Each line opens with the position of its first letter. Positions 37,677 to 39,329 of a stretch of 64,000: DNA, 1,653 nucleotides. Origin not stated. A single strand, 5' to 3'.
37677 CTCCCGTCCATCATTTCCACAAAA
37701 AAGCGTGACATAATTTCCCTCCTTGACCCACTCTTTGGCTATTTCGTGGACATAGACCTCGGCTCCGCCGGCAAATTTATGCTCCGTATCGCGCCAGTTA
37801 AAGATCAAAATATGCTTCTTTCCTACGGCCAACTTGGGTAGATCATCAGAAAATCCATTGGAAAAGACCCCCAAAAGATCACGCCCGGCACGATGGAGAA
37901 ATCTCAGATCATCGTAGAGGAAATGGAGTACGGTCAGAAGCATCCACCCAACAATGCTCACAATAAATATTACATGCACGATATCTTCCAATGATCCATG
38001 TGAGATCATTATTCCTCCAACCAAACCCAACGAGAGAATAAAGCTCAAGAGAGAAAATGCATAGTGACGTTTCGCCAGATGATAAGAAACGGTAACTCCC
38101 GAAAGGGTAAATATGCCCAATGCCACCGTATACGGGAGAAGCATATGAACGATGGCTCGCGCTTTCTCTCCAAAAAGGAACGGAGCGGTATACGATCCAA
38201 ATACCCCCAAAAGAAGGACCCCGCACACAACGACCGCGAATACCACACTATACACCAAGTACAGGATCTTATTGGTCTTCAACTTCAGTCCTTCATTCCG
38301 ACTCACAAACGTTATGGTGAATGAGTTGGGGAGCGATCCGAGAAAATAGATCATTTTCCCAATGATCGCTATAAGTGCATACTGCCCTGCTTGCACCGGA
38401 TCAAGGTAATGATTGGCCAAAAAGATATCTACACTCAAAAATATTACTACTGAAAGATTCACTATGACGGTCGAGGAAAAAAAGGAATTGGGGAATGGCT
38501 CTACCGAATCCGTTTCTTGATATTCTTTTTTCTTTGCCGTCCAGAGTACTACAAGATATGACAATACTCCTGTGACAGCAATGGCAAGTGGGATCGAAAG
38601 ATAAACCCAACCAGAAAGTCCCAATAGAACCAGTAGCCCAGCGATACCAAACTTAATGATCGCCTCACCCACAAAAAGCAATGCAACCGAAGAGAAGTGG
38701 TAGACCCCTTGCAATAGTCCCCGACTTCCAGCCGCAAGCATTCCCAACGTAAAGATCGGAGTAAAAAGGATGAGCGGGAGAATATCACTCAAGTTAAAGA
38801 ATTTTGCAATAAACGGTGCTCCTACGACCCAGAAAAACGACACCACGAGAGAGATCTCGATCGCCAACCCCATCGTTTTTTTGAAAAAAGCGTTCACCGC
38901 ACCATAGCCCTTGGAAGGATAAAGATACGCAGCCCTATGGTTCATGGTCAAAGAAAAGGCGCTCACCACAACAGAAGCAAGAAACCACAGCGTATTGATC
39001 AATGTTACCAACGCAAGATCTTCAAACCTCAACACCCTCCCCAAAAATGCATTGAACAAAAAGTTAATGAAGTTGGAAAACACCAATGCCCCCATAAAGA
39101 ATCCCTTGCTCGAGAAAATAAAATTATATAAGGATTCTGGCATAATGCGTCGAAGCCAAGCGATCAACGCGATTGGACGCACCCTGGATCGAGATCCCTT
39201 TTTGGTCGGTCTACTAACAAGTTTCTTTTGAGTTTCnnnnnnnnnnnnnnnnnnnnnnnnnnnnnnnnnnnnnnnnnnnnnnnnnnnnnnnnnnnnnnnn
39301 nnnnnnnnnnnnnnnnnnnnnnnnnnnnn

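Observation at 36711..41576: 1621-aa single-polypeptide glycan factory: GT2 + processive GT2 synthase + 12-TM transporter-like module + GT4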

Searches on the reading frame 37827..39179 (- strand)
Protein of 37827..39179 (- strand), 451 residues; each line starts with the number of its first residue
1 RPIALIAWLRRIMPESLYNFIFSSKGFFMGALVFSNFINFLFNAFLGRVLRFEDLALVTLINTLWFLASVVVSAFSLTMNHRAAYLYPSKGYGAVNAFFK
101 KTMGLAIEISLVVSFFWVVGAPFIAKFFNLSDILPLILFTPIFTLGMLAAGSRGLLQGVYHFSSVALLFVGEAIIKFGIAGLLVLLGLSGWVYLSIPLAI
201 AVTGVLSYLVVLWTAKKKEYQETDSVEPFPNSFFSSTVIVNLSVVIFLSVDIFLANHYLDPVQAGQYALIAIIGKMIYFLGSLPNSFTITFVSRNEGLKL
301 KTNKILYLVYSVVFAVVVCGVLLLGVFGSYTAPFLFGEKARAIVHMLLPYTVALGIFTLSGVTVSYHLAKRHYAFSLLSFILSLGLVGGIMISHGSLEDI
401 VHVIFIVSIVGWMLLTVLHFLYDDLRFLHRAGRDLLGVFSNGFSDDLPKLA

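Call 14: search_protein_families(library=ncbifam, proteins=[window:37827-39179:-], max_evalue=0.01)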
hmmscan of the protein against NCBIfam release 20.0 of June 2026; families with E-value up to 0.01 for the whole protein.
window:37827-39179:- (451 aa): 0 families

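Call 15: search_protein_families(library=pfam, proteins=[window:37827-39179:-], max_evalue=10)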
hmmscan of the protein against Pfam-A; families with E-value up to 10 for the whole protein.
window:37827-39179:- (451 aa): 1 family
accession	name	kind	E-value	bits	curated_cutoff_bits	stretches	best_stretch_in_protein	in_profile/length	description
PF01554.23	MatE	-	6.6e-05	23.1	24.9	1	31-137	5-111/161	MatE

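Call 25: search_solved_structures(query=window:37827-39179:-, max_evalue=10)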
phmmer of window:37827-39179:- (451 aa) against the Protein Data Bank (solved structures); distinct sequences matched with E-value up to 10: 0.

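Call 38: predict_structure(alignment_id=A2)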
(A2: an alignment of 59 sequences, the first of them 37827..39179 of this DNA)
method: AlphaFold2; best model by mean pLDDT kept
length: 451 residues; sequences in the alignment: 59
mean_pLDDT: 93.2   pTM: 0.90
mean pLDDT of the five models: 93.2, 93.2, 92.6, 92.6, 91.8
residues with pLDDT >= 90: 352; 70-90: 89; 50-70: 9; < 50: 1
segments of 3 or more residues with pLDDT < 50: none
pLDDT, mean of each block of 10 residues (from residue 1): 75 87 92 94 89 85 91 98 97 95 97 98 94 96 97 98 97 98 97 97 98 88 88 97 94 90 88 94 95 97 96 97 97 90 97 98 98 97 97 96 98 97 87 87 67 49
secondary structure, 60 per line:
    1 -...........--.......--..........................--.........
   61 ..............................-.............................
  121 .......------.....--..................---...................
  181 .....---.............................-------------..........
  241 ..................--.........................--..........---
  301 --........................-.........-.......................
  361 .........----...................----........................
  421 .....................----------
elements in order: H2-12 H15-21 H24-49 H52-90 H92-127 H134-138 H141-158 H162-185 H189-217 H231-258 H261-285 H288-297 H303-326 H328-336 H338-369 H374-392 H397-441

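Call 41: fold_search(model_id=the predicted structure, library=pdb)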
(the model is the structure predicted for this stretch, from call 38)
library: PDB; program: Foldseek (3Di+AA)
matches with E <= 10: 308; with E <= 0.001: 52
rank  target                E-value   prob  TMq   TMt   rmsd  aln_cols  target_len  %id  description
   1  6hfb_C                1.0e-07  1.00  0.68  0.68   5.0       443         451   14  Outward-facing conformation of a multidrug resistance MATE family transporter of the MOP superfamily. (released 2019-06-12)
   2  4mlb_B                2.4e-07  1.00  0.69  0.68   4.7       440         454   14  Reverse polarity of binding pocket suggests different function of a MOP superfamily transporter from Pyrococcus furios (released 2013-09-25)
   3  6hfb_B                4.9e-07  1.00  0.68  0.68   5.2       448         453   14  Outward-facing conformation of a multidrug resistance MATE family transporter of the MOP superfamily. (released 2019-06-12)
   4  3vvr_A                5.8e-07  1.00  0.68  0.70   4.3       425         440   14  Crystal structure of MATE in complex with MaD5 (released 2013-04-03)
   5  4mlb_A                6.3e-07  1.00  0.68  0.68   5.2       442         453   14  Reverse polarity of binding pocket suggests different function of a MOP superfamily transporter from Pyrococcus furios (released 2013-09-25)
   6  3vvn                  7.6e-07  1.00  0.70  0.71   4.5       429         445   12  Crystal structure of MATE in the straight conformation (released 2013-04-03)
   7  3wbn_A                9.2e-07  1.00  0.69  0.69   4.6       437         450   14  Crystal structure of MATE in complex with MaL6 (released 2013-06-12)
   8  3w4t                  1.0e-06  1.00  0.71  0.72   4.9       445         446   13  Crystal structure of MATE P26A mutant (released 2013-04-03)
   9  6gwh                  1.2e-06  1.00  0.67  0.69   5.3       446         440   14  Outward-facing conformation of a multidrug resistance MATE family transporter of the MOP superfamily. (released 2019-06-05)
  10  3vvp_A                1.4e-06  1.00  0.65  0.69   6.2       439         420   13  Crystal structure of MATE in complex with Br-NRF (released 2013-04-03)
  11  4mlb_C                1.4e-06  1.00  0.66  0.66   5.1       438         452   15  Reverse polarity of binding pocket suggests different function of a MOP superfamily transporter from Pyrococcus furios (released 2013-09-25)
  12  7php_A                1.9e-06  1.00  0.70  0.70   4.6       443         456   14  Structure of Multidrug and Toxin Compound Extrusion (MATE) transporter NorM by NabFab-fiducial assisted cryo-EM (released 2021-09-01)
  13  6hfb_D                2.3e-06  1.00  0.69  0.69   4.6       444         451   14  Outward-facing conformation of a multidrug resistance MATE family transporter of the MOP superfamily. (released 2019-06-12)
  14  3vvp_B                2.3e-06  1.00  0.64  0.70   5.0       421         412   13  Crystal structure of MATE in complex with Br-NRF (released 2013-04-03)
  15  9g95_A                2.5e-06  1.00  0.67  0.71   5.1       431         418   14  Lipid III flippase WzxE with NB10 nanobody in outward-facing conformation at 2.7552 A (released 2025-01-22)
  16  9ukv_A                2.6e-06  1.00  0.73  0.65   4.2       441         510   16  JM Complex - E. coli MurJ, Levivirus M lysis protein LysM (SglM) (released 2025-09-10)
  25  9g9m_A                8.2e-06  1.00  0.70  0.75   4.4       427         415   13  Lipid III flippase WzxE with NB10 and NB7 nanobodies in outward-facing conformation - crystal 1 (released 2025-01-22)
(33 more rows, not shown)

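Call 72: search_protein_representatives(protein=window:37827-39179:-)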
Query: 451 residues. Proteins with E-value up to 0.001 (for the whole library): 1875; up to 1e-10: 503; up to 1e-30: 131. The best 150 are listed.
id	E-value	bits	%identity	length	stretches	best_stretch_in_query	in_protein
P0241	4.1e-84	299.7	38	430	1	22-428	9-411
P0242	2.2e-79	284.1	36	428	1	23-421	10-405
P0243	1.9e-77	277.7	39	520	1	23-439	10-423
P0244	2.6e-76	274.0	40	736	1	21-429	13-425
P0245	1.4e-75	271.6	37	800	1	16-439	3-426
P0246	1.5e-74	268.3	36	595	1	20-439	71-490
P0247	1.0e-73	265.5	39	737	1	20-427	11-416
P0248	8.1e-73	262.5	37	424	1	23-421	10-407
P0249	9.6e-73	262.3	36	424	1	16-421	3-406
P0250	1.3e-72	261.9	35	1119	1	21-438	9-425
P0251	1.5e-71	258.4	36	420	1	30-428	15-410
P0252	8.4e-71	255.9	35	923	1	11-439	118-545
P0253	5.2e-70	253.2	35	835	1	18-441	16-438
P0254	8.5e-69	249.3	38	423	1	31-423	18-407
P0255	1.9e-68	248.1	41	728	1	22-428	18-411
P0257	2.5e-67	244.4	36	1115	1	21-440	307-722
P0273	3.0e-62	227.7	33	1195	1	16-437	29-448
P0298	2.7e-55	204.8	33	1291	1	25-441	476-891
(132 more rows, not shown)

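Call 73: search_protein_families(library=pfam, proteins=[P0241, P0244, P0245, P0247, P0253, P0250, P0257, P0273, P0252, P0298], max_evalue=0.00001)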
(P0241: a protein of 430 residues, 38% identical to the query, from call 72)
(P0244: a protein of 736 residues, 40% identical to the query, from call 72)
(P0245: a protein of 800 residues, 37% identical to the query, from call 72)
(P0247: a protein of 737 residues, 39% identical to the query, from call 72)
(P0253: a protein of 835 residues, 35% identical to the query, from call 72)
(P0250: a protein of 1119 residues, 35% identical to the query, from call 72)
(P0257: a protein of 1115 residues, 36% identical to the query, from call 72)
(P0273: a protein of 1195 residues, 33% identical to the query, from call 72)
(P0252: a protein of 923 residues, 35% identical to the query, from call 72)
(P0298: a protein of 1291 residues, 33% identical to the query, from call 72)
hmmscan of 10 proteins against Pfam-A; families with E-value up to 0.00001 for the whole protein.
P0241 (430 aa): 2 families
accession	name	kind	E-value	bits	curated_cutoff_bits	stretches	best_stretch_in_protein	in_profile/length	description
PF13440.11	Polysacc_synt_3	-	3.6e-11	43.3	23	1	33-322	2-287/293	Polysaccharide biosynthesis protein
PF01943.22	Polysacc_synt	-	9.1e-08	32.3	28.2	1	9-259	2-253/274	Polysaccharide biosynthesis protein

P0244 (736 aa): 3 families
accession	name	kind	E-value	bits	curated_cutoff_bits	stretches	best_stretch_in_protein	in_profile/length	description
PF00535.33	Glycos_transf_2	-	1.4e-19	71.1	23.3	1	445-580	1-131/168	Glycosyl transferase family 2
PF13641.12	Glyco_tranf_2_3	-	2.5e-08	34.6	27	1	444-573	3-131/230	Glycosyltransferase like family 2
PF01943.22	Polysacc_synt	-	1.1e-07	32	28.2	1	14-266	2-247/274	Polysaccharide biosynthesis protein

P0245 (800 aa): 6 families
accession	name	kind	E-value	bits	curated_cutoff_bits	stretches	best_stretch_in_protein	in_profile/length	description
PF00534.26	Glycos_transf_1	-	8.1e-47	159.4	26.4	1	622-780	11-170/172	Glycosyl transferases group 1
PF13692.12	Glyco_trans_1_4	-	1e-37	130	27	1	627-768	2-142/142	Glycosyl transferases group 1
PF13439.12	Glyco_transf_4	-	3.7e-18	66.6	28.5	1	456-616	2-169/170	Glycosyltransferase Family 4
PF20706.3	GT4-conflict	-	1.7e-14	54.1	26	1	601-792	169-382/385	Family 4 Glycosyltransferase in conflict systems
PF13440.11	Polysacc_synt_3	-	7.6e-09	35.7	23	1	33-331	2-292/293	Polysaccharide biosynthesis protein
PF13524.12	Glyco_trans_1_2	-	9.5e-07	29.3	25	1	654-780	11-126/144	Glycosyl transferase-like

P0247 (737 aa): 2 families
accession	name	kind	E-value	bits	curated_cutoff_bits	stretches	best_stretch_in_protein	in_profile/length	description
PF00535.33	Glycos_transf_2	-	4.4e-19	69.5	23.3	1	442-608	2-166/168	Glycosyl transferase family 2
PF13641.12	Glyco_tranf_2_3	-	2.4e-12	47.8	27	1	439-656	2-225/230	Glycosyltransferase like family 2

P0253 (835 aa): 5 families
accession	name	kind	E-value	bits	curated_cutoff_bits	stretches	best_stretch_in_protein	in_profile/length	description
PF00534.26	Glycos_transf_1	-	7.3e-42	143.3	26.4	1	636-790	12-167/172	Glycosyl transferases group 1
PF13692.12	Glyco_trans_1_4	-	3.6e-33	115.2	27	1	640-781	2-142/142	Glycosyl transferases group 1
PF13439.12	Glyco_transf_4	-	1.2e-16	61.7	28.5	1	468-629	2-169/170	Glycosyltransferase Family 4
PF20706.3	GT4-conflict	-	3e-13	50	26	1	611-757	166-323/385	Family 4 Glycosyltransferase in conflict systems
PF13579.12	Glyco_trans_4_4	-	1.8e-12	48.3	29.7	1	468-625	1-158/158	Glycosyl transferase 4-like domain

P0250 (1119 aa): 6 families
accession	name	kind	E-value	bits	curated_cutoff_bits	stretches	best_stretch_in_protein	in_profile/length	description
PF00534.26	Glycos_transf_1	-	1e-42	146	26.4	1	614-781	4-172/172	Glycosyl transferases group 1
PF13692.12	Glyco_trans_1_4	-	1.4e-29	103.6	27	1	626-766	2-141/142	Glycosyl transferases group 1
PF00535.33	Glycos_transf_2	-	3.7e-23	82.7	23.3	1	827-993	1-166/168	Glycosyl transferase family 2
PF13439.12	Glyco_transf_4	-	6.3e-15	56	28.5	1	455-616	2-169/170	Glycosyltransferase Family 4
PF13641.12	Glyco_tranf_2_3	-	5.4e-13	49.9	27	1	826-1042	3-226/230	Glycosyltransferase like family 2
PF20706.3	GT4-conflict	-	1.6e-10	41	26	1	603-743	171-323/385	Family 4 Glycosyltransferase in conflict systems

P0257 (1115 aa): 7 families
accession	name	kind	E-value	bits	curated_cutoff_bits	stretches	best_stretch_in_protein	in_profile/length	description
PF00534.26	Glycos_transf_1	-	8.8e-40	136.5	26.4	1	915-1076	9-171/172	Glycosyl transferases group 1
PF13692.12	Glyco_trans_1_4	-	1.1e-30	107.2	27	1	922-1063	2-142/142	Glycosyl transferases group 1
PF13439.12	Glyco_transf_4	-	2.8e-17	63.7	28.5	1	750-909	2-167/170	Glycosyltransferase Family 4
PF13632.12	Glyco_trans_2_3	-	4.3e-17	63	27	1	4-194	7-182/198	Glycosyl transferase family group 2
PF20706.3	GT4-conflict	-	2.1e-11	43.9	26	1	896-1036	169-320/385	Family 4 Glycosyltransferase in conflict systems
PF13641.12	Glyco_tranf_2_3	-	2.5e-10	41.2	27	1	2-140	93-230/230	Glycosyltransferase like family 2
PF13579.12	Glyco_trans_4_4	-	5.6e-10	40.2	29.7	1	750-907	1-158/158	Glycosyl transferase 4-like domain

P0273 (1195 aa): 6 families
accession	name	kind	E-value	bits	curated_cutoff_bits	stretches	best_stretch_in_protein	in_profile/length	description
PF00534.26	Glycos_transf_1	-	1e-42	146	26.4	1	640-803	5-169/172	Glycosyl transferases group 1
PF13692.12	Glyco_trans_1_4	-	1.3e-37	129.6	27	1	651-792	2-142/142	Glycosyl transferases group 1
PF13439.12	Glyco_transf_4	-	1.2e-18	68.2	28.5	1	480-639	2-168/170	Glycosyltransferase Family 4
PF20706.3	GT4-conflict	-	1.2e-09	38.2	26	1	650-793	197-358/385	Family 4 Glycosyltransferase in conflict systems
PF13579.12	Glyco_trans_4_4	-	4.4e-09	37.3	29.7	1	480-636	1-158/158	Glycosyl transferase 4-like domain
PF13480.13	Acetyltransf_6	-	7.9e-09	36.2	22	1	988-1127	5-142/143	Acetyltransferase (GNAT) domain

P0252 (923 aa): 4 families
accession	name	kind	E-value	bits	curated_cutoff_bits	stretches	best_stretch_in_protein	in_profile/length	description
PF00534.26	Glycos_transf_1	-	3.6e-46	157.3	26.4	1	734-897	5-169/172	Glycosyl transferases group 1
PF13692.12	Glyco_trans_1_4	-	2e-31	109.6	27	1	745-886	2-142/142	Glycosyl transferases group 1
PF13439.12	Glyco_transf_4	-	7.5e-11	42.8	28.5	1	575-735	2-169/170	Glycosyltransferase Family 4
PF20706.3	GT4-conflict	-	8.7e-09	35.3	26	1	729-865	178-326/385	Family 4 Glycosyltransferase in conflict systems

P0298 (1291 aa): 8 families
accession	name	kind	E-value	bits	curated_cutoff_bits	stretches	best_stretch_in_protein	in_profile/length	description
PF00534.26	Glycos_transf_1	-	1.8e-45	155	26.4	1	1079-1244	5-171/172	Glycosyl transferases group 1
PF13692.12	Glyco_trans_1_4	-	1.6e-34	119.6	27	1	1090-1231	2-142/142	Glycosyl transferases group 1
PF13641.12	Glyco_tranf_2_3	-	1.1e-24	88.1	27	1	70-296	3-230/230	Glycosyltransferase like family 2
PF13632.12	Glyco_trans_2_3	-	1.3e-21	77.7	27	1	155-350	2-189/198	Glycosyl transferase family group 2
PF20706.3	GT4-conflict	-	2.5e-14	53.5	26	1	1066-1255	171-382/385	Family 4 Glycosyltransferase in conflict systems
PF13439.12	Glyco_transf_4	-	1.5e-13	51.6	28.5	1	918-1075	2-165/170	Glycosyltransferase Family 4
PF00535.33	Glycos_transf_2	-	2.3e-11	44.4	23.3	1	72-204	2-131/168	Glycosyl transferase family 2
PF13579.12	Glyco_trans_4_4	-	1.2e-09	39.1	29.7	1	918-1075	1-158/158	Glycosyl transferase 4-like domain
